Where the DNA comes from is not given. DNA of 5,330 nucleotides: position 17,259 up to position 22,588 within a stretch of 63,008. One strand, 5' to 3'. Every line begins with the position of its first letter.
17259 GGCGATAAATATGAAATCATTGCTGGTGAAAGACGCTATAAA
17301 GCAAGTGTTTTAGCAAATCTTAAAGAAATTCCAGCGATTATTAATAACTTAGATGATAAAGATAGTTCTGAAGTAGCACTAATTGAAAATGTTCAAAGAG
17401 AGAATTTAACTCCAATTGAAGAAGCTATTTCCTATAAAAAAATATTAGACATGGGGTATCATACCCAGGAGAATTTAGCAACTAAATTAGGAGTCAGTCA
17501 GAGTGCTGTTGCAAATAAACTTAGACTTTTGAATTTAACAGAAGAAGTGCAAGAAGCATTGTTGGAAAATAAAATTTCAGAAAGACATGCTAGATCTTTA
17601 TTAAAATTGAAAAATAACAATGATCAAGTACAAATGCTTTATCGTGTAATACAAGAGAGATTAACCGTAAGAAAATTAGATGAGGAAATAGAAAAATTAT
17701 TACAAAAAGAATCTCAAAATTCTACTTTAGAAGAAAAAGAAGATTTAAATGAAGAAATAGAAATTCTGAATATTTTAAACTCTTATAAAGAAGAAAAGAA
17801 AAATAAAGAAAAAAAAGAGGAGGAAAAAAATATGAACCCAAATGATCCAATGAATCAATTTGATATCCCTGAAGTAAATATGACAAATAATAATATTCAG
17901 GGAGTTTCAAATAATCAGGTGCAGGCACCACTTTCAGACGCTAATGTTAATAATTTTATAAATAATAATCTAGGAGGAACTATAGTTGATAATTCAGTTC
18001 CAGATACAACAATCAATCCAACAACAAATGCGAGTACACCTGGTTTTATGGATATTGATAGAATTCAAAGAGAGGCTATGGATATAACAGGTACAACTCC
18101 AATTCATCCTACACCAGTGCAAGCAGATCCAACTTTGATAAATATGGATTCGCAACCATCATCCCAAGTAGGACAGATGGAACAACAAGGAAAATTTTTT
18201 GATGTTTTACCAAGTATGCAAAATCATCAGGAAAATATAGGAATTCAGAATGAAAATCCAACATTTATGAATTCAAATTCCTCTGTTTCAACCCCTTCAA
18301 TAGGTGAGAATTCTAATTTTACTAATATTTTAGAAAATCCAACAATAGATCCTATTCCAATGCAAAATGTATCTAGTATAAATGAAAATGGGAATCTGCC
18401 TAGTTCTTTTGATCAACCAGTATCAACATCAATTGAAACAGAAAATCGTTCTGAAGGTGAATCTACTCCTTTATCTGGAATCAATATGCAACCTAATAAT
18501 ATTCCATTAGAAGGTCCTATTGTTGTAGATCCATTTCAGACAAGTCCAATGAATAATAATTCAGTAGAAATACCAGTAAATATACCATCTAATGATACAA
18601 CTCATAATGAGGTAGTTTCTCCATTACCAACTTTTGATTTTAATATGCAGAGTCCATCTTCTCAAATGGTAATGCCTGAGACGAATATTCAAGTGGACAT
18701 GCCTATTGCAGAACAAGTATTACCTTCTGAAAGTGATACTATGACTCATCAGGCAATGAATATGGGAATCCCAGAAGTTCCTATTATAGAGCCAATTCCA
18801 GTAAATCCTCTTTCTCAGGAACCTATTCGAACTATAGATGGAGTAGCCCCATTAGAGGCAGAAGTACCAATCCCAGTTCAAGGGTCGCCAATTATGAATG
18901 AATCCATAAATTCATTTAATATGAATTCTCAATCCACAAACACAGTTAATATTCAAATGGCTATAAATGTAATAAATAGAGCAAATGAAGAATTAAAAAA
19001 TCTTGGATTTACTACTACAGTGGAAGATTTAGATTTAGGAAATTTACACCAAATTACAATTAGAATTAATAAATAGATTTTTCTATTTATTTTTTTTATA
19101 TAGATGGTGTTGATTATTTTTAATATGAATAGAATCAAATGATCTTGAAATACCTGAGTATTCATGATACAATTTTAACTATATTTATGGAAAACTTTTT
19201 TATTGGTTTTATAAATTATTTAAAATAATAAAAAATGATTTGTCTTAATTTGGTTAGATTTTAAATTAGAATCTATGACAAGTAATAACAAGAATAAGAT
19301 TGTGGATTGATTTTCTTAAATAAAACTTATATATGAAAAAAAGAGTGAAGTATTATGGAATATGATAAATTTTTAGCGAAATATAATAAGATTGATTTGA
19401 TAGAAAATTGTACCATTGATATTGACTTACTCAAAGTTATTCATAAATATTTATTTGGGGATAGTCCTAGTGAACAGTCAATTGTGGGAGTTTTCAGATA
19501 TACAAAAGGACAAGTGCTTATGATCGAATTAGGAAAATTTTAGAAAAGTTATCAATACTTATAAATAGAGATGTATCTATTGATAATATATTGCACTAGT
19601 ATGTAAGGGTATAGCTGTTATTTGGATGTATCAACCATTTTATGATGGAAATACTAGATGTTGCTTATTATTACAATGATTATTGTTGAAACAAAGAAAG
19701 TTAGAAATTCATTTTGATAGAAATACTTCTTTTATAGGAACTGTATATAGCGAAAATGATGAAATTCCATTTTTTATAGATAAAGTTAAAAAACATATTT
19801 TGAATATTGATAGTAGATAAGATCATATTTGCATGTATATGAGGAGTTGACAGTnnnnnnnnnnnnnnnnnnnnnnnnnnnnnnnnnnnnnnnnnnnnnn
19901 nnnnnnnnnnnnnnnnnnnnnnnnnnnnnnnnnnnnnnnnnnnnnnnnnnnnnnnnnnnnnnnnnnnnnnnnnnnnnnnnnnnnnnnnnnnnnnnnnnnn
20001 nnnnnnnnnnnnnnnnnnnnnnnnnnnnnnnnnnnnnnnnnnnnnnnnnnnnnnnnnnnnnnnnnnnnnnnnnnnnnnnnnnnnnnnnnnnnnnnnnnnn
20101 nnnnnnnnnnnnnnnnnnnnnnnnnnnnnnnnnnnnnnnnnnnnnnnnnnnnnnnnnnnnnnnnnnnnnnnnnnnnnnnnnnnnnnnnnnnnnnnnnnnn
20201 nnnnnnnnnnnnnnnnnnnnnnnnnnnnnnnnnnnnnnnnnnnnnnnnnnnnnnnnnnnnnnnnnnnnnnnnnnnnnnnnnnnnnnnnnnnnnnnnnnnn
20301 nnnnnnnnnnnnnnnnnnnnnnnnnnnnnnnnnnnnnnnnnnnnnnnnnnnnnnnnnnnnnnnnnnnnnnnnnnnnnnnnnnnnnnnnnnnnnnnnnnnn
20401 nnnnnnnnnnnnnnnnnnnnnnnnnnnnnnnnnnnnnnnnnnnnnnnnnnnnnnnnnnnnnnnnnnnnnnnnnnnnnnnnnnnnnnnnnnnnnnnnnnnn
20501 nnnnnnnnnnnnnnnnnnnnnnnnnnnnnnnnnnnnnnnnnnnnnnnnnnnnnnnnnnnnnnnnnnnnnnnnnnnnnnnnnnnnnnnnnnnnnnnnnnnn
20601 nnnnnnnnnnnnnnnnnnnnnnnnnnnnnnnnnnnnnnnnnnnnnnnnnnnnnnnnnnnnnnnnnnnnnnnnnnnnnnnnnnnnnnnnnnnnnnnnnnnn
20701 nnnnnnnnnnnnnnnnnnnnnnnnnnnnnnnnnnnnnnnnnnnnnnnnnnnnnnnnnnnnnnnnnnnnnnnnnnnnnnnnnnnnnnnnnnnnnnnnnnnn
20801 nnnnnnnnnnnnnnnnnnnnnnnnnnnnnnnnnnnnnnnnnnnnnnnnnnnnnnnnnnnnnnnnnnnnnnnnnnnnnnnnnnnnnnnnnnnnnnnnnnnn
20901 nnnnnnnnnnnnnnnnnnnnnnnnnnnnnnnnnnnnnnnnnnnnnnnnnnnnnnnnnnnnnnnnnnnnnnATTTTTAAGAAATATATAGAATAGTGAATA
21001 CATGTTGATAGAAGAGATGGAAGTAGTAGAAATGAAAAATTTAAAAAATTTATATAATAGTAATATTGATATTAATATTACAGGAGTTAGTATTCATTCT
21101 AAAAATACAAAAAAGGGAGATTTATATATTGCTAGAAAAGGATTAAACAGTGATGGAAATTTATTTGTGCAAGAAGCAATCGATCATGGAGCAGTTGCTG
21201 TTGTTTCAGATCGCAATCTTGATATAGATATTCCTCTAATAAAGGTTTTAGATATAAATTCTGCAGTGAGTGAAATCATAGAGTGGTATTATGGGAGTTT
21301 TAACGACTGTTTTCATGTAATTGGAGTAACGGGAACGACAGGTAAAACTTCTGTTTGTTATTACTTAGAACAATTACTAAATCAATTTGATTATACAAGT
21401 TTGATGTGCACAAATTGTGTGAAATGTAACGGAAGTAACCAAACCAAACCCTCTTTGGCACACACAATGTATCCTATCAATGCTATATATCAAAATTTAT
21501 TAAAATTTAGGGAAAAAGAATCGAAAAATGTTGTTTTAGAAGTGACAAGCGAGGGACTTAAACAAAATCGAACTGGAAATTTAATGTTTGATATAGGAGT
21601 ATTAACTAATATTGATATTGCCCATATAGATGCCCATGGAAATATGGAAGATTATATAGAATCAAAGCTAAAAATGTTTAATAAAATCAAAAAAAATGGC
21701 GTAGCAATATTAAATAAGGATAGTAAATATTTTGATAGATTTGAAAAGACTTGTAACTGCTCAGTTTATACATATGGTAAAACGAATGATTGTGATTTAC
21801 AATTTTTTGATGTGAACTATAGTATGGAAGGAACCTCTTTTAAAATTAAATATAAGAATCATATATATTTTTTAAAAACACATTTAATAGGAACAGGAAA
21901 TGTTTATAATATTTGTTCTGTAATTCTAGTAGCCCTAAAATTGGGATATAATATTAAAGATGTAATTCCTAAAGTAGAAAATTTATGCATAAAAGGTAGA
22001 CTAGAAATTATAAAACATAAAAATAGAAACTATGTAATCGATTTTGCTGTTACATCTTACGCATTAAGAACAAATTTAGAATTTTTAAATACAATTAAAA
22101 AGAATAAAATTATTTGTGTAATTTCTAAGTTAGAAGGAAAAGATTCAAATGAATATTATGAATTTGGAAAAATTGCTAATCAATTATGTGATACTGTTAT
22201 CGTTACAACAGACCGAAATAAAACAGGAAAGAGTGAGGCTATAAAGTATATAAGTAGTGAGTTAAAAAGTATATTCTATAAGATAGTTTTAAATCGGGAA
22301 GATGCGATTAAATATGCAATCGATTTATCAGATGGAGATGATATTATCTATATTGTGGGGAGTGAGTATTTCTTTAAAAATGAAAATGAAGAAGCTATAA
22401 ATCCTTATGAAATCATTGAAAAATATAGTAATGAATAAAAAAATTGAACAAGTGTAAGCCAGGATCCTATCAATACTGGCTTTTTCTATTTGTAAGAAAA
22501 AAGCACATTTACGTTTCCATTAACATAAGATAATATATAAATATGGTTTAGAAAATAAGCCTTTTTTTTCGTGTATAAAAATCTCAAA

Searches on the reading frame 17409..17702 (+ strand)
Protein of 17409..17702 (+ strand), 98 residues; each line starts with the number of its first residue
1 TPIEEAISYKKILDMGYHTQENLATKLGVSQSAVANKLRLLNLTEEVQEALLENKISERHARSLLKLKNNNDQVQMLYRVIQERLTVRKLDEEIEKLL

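Call 31: search_solved_structures(query=window:17409-17702:+, show_alignments=5, max_evalue=0.001)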
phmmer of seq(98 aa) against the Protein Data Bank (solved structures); distinct sequences matched with E-value up to 0.001: 12.
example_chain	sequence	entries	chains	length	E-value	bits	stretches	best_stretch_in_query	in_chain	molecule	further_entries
7ng0_A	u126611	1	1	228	5.1e-23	84.2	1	1-98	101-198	Nucleoid occlusion protein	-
7nfu_A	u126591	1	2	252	6.4e-23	83.9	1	1-98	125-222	Nucleoid occlusion protein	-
6y93_A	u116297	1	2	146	3e-21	78.6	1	2-98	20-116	Nucleoid occlusion protein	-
7ol9_A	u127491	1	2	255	8.8e-21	77.1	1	2-98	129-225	Nucleoid occlusion protein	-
6sdk_A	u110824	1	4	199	3.1e-16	62.6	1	1-97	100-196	Stage 0 sporulation protein J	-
1vz0_A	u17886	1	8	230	3.2e-13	53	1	1-95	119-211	Chromosome-partitioning protein Spo0J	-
6s6h_A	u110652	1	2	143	4.9e-12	49.3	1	3-91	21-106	Chromosome-partitioning protein ParB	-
6t1f_A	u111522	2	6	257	1.5e-11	47.7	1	3-91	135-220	Chromosome-partitioning protein ParB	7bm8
4umk_A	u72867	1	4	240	1.8e-11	47.4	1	2-92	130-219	PROBABLE CHROMOSOME-PARTITIONING PROTEIN PARB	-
7o0n_A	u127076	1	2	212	2.1e-10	44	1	2-92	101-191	ParB family protein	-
7bnr_A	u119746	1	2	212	2.1e-10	44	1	2-92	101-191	ParB family protein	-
7bnk_A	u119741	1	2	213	2.2e-10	44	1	2-92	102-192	ParB family protein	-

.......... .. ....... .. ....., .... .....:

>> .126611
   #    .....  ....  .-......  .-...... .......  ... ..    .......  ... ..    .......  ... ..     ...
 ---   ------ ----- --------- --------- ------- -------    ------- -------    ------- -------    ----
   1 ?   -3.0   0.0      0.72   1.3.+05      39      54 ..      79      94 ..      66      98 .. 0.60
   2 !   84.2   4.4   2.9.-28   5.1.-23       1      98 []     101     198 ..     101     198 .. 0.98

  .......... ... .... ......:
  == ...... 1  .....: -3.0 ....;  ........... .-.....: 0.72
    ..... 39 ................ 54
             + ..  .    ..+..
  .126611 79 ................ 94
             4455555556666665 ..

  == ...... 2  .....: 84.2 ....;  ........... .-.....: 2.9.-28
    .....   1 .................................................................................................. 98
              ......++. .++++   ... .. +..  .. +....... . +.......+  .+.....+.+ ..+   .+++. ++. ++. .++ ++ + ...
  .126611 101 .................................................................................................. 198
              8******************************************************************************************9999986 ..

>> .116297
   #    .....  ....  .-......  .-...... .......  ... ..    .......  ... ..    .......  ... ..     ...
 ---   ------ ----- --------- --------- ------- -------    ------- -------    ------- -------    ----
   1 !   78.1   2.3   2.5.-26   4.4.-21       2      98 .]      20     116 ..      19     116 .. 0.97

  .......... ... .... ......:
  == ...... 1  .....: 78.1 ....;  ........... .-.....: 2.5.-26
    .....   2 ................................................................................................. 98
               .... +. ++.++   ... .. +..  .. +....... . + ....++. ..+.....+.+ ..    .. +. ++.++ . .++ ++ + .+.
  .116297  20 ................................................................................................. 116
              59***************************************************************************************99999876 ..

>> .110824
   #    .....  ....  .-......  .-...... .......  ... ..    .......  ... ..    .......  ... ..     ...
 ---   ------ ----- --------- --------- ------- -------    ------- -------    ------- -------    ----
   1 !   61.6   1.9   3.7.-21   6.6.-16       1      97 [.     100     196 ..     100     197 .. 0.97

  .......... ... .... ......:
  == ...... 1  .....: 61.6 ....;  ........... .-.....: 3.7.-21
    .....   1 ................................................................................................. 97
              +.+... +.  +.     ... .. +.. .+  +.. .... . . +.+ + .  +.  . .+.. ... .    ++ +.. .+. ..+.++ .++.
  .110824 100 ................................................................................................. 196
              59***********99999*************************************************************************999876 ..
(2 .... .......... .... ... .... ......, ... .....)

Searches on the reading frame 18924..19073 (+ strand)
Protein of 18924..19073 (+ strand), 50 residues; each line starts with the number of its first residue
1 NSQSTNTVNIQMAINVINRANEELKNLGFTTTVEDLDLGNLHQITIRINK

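Call 71: search_protein_families(library=ncbifam, proteins=[window:18924-19073:+], max_evalue=0.1)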
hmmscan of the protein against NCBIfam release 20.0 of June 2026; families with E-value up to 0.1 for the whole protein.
seq(50 aa): 1 family
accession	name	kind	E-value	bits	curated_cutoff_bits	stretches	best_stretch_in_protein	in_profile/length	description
TIGR04285.1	nucleoid_noc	exception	0.0091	15.4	315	1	6-50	211-255/255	nucleoid occlusion protein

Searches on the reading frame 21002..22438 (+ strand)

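Call 55: search_protein_families(library=pfam, proteins=[window:21002-22438:+], max_evalue=0.00001)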
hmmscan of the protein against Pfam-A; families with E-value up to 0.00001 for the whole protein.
window:21002-22438:+ (478 aa): 3 families
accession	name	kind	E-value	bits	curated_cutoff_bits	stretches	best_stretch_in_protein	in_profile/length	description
PF08245.18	Mur_ligase_M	-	1.8e-43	149.2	24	1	109-311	1-200/200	Mur ligase middle domain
PF02875.26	Mur_ligase_C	-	4.6e-14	53.8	28.4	1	332-454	1-126/127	Mur ligase, glutamate ligase domain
PF01225.30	Mur_ligase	-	2.3e-06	28.3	21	1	26-80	2-58/95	Mur ligase family, catalytic domain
